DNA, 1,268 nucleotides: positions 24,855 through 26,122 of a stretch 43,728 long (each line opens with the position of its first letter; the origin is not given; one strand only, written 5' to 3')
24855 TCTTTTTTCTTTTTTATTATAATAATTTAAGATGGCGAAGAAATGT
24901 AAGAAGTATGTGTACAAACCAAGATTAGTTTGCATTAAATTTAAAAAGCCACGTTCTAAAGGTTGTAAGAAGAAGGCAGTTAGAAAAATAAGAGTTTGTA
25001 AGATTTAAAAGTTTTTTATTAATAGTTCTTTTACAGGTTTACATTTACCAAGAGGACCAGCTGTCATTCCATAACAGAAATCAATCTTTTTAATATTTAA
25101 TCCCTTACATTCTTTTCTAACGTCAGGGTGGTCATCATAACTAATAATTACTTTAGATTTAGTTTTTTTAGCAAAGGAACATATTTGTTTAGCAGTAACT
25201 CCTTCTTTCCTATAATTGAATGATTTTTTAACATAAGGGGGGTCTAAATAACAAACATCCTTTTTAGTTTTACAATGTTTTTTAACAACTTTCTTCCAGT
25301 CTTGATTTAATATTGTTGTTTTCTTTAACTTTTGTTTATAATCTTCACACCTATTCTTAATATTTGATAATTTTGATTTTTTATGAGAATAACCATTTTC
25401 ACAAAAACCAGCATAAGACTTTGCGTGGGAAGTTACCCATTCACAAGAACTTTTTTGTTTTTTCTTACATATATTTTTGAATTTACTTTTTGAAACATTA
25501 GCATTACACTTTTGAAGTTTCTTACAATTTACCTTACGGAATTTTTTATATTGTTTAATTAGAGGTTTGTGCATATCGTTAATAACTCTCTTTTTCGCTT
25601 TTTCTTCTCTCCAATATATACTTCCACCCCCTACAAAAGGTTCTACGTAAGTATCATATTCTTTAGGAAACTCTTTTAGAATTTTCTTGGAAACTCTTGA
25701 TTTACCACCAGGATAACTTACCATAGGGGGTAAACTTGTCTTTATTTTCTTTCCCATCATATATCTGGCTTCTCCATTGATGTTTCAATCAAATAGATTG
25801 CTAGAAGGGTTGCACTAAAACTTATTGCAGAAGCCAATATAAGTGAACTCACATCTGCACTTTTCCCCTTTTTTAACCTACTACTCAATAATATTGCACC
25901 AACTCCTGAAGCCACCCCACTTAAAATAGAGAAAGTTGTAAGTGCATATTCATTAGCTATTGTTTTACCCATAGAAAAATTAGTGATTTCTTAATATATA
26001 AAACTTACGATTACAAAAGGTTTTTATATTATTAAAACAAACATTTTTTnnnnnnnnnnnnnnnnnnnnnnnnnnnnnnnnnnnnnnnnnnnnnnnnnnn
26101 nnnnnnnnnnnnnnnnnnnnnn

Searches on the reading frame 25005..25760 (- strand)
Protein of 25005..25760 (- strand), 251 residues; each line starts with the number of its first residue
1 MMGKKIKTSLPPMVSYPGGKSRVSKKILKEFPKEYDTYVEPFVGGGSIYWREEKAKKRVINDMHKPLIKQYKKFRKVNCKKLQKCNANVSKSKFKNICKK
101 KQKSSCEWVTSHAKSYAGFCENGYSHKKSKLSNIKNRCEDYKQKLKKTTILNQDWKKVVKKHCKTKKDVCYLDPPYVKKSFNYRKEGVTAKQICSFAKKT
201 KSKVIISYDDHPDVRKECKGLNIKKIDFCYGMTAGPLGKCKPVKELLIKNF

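Call 4: search_protein_families(library=pfam, proteins=[window:25005-25760:-], max_evalue=1)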
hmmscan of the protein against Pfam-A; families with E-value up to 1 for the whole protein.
window:25005-25760:- (251 aa): 6 families
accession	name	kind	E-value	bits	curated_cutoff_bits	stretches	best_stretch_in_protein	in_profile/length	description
PF02086.21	MethyltransfD12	-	7.7e-21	75.4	22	2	16-84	1-71/253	D12 class N6 adenine-specific DNA methyltransferase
PF03602.21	Cons_hypoth95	-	0.00064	19.9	24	1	132-222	78-166/182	Conserved hypothetical protein 95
PF11616.13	EZH2_WD-Binding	-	0.038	14.5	25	1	147-157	14-24/30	WD repeat binding protein EZH2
PF17452.7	YnfE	-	0.073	13.8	25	1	123-164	21-62/78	Uncharacterized YnfE-like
PF12062.14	HSNSD-CE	-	0.2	11.7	25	1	150-216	132-193/205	Heparan sulfate-N-deacetylase, deacetylase domain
PF03792.18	PBC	-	0.63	10.3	25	1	65-115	129-178/181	PBC domain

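Call 5: search_protein_families(library=ncbifam, proteins=[window:25005-25760:-], max_evalue=1)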
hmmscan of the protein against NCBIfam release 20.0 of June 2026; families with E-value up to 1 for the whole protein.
window:25005-25760:- (251 aa): 3 families
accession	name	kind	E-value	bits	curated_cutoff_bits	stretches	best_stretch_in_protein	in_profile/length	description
TIGR00571.1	dam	subfamily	5.3e-26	91.9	114.85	1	12-250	3-267/267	Dam family site-specific DNA-(adenine-N6)-methyltransferase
NF008152.0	PRK10904.1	equivalog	8.6e-06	25.3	441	1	15-178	9-186/271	adenine-specific DNA-methyltransferase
TIGR00095.1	TIGR00095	equivalog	0.0044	16.7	117.5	1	135-223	92-177/194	16S rRNA (guanine(966)-N(2))-methyltransferase RsmD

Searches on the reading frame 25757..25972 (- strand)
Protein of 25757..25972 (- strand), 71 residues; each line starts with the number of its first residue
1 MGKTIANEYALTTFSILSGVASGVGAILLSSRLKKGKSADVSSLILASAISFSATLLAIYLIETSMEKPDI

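Call 4: search_protein_families(library=pfam, proteins=[window:25757-25972:-], max_evalue=1)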
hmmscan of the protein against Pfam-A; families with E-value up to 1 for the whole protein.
window:25757-25972:- (71 aa): 1 family
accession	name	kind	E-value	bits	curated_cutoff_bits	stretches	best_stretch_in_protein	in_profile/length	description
PF19094.5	EMC6_arch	-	0.027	15.3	26.7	1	9-62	5-57/87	EMC6-arch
